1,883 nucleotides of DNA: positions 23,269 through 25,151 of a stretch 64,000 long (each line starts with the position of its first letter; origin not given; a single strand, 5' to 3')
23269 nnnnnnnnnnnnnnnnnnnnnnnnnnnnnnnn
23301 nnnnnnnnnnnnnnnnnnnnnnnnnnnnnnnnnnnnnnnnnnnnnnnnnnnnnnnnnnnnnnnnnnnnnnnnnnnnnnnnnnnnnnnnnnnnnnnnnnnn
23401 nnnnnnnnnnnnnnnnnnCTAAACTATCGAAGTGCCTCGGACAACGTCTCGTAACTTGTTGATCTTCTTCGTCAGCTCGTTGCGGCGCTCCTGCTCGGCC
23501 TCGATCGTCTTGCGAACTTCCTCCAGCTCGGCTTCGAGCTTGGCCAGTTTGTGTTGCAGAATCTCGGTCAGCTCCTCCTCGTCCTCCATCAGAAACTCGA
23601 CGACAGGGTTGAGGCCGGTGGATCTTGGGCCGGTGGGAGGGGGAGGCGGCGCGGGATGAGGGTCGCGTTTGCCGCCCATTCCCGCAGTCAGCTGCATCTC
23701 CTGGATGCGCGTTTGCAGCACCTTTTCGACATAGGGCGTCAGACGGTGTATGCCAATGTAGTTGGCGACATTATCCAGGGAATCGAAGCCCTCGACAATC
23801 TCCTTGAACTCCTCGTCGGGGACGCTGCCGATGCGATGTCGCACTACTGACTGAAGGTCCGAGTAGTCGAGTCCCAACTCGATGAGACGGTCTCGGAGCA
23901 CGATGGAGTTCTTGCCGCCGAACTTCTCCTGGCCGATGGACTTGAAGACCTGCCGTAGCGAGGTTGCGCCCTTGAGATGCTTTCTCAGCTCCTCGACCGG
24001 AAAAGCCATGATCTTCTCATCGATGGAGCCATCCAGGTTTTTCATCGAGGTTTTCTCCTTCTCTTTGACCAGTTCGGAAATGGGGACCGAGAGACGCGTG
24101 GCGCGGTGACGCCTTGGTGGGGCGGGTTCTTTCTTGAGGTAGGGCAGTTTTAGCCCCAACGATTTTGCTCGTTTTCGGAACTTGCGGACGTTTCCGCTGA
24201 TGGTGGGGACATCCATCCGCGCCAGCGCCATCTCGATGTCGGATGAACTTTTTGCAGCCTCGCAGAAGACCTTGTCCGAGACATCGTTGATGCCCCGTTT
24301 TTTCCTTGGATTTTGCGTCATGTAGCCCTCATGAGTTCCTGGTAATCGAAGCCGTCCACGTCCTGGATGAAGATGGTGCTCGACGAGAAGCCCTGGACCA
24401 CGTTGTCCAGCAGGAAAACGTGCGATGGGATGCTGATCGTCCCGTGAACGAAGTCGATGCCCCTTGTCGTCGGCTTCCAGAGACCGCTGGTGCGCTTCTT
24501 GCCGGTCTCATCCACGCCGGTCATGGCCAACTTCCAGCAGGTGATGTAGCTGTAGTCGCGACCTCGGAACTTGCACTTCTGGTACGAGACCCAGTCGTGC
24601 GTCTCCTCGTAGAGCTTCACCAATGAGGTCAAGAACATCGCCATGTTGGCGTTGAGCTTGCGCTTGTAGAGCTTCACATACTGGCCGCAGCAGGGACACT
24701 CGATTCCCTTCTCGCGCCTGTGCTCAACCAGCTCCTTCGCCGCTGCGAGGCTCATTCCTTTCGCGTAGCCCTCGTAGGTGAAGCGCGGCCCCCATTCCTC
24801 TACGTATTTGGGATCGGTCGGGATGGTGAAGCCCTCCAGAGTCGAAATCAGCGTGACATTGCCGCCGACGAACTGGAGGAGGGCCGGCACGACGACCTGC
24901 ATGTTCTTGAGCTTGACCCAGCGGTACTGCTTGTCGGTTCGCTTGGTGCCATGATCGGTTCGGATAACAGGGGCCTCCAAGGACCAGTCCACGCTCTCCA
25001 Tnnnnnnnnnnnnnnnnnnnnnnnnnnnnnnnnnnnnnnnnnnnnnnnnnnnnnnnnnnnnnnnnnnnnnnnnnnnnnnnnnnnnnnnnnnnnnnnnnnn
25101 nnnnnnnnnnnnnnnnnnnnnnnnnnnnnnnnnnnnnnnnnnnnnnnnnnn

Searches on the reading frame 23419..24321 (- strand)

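Call 100: search_protein_families(library=phrogs, proteins=[window:23419-24321:-], max_evalue=0.001)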
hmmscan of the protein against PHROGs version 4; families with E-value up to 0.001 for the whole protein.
window:23419-24321:- (300 aa): 1 family
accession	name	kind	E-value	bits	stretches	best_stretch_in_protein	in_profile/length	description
phrog_10822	-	DNA, RNA and nucleotide metabolism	0.00079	20.1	0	109-155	10-55/245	HNH endonuclease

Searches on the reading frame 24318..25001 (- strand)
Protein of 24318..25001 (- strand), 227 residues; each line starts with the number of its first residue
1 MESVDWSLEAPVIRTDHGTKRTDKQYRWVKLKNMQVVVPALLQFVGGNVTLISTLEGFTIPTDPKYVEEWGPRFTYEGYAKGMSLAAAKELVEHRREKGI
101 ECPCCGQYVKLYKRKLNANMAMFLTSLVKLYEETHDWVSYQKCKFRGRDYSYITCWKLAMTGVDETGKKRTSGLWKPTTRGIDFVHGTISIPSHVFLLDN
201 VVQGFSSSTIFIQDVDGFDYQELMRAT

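Call 100: search_protein_families(library=phrogs, proteins=[window:24318-25001:-], max_evalue=0.001)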
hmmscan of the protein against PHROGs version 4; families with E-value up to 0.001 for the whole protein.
window:24318-25001:- (227 aa): 1 family
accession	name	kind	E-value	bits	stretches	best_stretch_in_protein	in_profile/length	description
phrog_2693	-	unknown function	1.4e-22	80.9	1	84-226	12-156/158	-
